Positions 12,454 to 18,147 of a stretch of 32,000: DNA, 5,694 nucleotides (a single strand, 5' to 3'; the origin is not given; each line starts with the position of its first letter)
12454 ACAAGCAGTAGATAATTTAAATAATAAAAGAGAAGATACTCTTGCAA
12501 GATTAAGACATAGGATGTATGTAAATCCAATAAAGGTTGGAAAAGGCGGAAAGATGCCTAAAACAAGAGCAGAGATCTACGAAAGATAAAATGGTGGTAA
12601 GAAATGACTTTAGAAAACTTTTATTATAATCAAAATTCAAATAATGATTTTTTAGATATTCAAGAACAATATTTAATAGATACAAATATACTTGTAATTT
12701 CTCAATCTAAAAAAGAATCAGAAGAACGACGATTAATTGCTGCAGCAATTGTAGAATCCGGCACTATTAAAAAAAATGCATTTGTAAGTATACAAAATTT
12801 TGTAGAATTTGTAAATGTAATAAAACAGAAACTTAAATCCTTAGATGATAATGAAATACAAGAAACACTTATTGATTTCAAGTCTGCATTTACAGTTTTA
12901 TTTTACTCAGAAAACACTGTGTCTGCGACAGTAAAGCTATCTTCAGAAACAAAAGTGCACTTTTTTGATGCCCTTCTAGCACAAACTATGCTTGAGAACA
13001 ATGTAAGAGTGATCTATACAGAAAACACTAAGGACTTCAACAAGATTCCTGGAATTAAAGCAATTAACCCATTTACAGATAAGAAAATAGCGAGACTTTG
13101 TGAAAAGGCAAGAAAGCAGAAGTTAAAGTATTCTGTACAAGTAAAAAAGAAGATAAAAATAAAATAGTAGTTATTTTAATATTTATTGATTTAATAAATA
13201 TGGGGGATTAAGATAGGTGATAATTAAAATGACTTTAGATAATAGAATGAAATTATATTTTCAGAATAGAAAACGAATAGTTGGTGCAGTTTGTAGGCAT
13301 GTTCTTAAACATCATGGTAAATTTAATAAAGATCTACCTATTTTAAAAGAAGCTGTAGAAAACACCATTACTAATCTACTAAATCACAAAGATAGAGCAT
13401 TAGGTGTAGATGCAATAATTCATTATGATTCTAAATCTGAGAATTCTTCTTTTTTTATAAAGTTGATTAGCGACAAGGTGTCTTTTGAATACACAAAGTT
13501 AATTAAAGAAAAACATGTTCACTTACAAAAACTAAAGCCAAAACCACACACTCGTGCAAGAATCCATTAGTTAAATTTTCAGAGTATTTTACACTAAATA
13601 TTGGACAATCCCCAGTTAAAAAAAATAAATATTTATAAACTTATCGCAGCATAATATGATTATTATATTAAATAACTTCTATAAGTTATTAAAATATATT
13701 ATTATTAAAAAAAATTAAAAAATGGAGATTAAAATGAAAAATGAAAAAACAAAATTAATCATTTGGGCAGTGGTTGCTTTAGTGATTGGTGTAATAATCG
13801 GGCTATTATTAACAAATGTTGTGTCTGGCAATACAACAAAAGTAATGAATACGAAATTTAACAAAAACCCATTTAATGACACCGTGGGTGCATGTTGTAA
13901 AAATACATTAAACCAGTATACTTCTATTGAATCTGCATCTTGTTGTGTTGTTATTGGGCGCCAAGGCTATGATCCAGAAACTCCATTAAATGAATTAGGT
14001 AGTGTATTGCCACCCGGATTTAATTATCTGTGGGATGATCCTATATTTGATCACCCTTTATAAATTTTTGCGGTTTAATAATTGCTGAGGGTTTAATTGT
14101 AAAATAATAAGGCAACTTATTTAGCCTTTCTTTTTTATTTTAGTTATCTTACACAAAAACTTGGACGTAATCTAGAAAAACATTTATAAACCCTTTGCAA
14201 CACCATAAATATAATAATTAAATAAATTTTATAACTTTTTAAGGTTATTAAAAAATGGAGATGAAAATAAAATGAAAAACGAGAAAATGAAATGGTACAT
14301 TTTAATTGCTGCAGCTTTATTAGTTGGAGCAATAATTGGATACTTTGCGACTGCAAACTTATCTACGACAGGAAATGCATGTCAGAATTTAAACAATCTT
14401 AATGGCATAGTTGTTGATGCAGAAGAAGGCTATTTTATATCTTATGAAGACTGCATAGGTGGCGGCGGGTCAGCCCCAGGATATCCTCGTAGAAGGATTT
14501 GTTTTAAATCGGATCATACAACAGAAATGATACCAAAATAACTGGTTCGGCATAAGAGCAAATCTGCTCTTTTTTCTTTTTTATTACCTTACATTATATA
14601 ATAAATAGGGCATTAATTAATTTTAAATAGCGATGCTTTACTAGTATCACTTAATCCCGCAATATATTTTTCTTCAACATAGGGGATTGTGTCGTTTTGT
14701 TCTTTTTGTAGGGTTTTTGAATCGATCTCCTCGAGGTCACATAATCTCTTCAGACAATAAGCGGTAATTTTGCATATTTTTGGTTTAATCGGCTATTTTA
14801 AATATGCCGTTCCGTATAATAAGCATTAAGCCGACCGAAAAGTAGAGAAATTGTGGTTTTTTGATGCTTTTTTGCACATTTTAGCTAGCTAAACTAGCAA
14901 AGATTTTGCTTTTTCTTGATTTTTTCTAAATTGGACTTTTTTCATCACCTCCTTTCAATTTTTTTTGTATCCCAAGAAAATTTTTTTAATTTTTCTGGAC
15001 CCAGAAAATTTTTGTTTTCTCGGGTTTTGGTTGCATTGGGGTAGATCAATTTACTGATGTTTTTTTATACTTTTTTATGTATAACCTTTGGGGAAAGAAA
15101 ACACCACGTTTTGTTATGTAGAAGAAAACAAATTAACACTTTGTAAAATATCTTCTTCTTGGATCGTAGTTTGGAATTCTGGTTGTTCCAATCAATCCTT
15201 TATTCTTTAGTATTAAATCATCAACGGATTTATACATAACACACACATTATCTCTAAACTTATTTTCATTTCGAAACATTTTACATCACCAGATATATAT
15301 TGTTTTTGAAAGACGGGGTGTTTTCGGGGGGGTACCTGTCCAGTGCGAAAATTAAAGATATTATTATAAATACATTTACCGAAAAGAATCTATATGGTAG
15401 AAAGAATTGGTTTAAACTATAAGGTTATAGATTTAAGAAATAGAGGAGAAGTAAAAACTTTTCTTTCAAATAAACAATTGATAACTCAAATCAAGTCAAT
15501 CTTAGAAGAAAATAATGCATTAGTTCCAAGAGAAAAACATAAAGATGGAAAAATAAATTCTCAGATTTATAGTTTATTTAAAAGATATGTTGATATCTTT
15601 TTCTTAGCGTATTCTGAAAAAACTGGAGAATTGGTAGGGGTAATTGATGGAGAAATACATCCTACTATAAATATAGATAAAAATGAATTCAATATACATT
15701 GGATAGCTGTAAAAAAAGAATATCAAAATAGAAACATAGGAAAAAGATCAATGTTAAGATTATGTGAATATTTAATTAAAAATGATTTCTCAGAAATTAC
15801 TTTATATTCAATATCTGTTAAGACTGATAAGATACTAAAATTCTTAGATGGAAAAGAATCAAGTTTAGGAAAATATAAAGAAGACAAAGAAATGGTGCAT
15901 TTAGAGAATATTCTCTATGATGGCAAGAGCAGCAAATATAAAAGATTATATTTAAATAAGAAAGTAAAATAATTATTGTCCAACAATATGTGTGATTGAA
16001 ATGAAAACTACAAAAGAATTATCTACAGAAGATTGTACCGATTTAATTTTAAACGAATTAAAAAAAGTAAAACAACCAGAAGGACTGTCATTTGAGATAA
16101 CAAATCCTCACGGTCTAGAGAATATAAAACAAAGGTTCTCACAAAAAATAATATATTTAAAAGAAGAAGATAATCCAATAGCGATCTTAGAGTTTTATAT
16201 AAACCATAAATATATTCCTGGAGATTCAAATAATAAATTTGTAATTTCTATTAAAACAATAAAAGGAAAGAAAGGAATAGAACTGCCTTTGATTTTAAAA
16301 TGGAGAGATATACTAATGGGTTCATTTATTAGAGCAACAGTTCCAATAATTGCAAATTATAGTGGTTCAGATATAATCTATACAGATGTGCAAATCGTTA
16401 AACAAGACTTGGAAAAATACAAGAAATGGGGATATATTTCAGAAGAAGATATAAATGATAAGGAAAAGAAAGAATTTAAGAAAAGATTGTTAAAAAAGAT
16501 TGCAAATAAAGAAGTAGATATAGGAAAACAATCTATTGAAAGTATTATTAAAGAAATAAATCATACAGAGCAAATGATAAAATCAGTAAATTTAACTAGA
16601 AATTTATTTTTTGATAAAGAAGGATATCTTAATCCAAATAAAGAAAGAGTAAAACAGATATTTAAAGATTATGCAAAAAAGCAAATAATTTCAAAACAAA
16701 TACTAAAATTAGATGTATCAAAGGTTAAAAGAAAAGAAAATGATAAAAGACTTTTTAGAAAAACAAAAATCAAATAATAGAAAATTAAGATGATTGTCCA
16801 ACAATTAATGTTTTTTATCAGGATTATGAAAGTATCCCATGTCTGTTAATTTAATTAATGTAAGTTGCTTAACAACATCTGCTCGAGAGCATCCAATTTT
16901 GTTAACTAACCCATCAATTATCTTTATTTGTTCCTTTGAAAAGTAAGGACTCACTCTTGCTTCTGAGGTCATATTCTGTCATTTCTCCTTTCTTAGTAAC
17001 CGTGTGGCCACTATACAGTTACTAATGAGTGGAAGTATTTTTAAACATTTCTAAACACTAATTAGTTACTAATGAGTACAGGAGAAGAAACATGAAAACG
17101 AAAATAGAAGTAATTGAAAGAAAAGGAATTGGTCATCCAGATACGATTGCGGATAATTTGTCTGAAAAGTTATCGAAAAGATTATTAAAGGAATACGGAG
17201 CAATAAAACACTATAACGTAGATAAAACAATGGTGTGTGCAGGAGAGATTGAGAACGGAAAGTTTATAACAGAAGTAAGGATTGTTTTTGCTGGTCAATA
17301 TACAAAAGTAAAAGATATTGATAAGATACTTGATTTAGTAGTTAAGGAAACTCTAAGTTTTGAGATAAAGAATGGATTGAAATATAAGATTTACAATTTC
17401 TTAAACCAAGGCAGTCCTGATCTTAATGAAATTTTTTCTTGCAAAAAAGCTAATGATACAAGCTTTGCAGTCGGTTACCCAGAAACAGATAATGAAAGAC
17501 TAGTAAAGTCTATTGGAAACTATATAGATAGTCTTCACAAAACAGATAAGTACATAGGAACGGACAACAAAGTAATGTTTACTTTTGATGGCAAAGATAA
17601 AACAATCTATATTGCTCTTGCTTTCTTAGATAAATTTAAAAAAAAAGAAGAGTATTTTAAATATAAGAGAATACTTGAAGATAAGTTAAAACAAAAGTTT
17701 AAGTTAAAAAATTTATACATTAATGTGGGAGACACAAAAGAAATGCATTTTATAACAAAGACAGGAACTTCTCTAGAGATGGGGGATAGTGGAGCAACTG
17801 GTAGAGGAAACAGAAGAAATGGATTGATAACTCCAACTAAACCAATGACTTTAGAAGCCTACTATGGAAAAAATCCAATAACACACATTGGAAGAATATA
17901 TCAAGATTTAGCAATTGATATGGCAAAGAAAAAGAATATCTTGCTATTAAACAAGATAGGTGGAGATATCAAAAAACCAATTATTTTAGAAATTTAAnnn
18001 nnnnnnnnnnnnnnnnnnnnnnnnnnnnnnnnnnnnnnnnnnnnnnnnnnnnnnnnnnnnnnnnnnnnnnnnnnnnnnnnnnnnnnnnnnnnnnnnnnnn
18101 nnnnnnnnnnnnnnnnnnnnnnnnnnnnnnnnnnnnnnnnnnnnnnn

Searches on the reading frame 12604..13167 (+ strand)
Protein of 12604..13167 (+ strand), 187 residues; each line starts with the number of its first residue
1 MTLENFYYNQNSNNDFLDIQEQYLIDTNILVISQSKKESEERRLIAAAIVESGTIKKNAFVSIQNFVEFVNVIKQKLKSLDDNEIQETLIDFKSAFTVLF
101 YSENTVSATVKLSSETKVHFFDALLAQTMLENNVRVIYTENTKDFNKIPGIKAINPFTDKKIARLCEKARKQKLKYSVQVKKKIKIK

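Call 65: search_protein_families(library=pfam, proteins=[window:12604-13167:+], max_evalue=0.0001)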
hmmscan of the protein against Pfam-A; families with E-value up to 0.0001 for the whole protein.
window:12604-13167:+ (187 aa): 1 family
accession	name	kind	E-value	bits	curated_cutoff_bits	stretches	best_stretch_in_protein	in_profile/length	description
PF01850.27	PIN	-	3.3e-12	47.5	23.6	1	23-149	1-118/120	PIN domain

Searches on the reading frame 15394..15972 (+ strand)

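Call 65: search_protein_families(library=pfam, proteins=[window:15394-15972:+], max_evalue=0.0001)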
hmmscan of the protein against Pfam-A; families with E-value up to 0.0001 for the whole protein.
window:15394-15972:+ (192 aa): 2 families
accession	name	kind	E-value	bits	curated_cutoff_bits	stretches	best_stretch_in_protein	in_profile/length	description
PF00583.31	Acetyltransf_1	-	1.8e-08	35.1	20.7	1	67-137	33-98/116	Acetyltransferase (GNAT) family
PF13508.13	Acetyltransf_7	-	4.3e-05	24.2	27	1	68-127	4-56/84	Acetyltransferase (GNAT) domain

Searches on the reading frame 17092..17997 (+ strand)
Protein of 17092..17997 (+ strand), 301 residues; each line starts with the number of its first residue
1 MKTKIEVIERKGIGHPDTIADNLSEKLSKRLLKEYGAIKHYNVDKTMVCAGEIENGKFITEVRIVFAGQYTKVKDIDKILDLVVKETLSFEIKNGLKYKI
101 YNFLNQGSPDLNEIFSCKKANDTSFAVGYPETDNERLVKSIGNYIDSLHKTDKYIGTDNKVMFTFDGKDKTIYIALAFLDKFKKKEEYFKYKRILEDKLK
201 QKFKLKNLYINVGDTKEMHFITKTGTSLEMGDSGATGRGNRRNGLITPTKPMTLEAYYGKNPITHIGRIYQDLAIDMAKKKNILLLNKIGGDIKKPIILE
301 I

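Call 49: search_protein_families(library=pfam, proteins=[window:17092-17997:+], max_evalue=0.00001)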
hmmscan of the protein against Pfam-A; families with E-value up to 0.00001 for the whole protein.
window:17092-17997:+ (301 aa): 1 family
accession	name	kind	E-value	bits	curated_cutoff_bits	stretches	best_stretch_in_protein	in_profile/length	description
PF01941.24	AdoMet_Synthase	-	1.7e-70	238.3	27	1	2-299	15-354/395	S-adenosylmethionine synthetase (AdoMet synthetase)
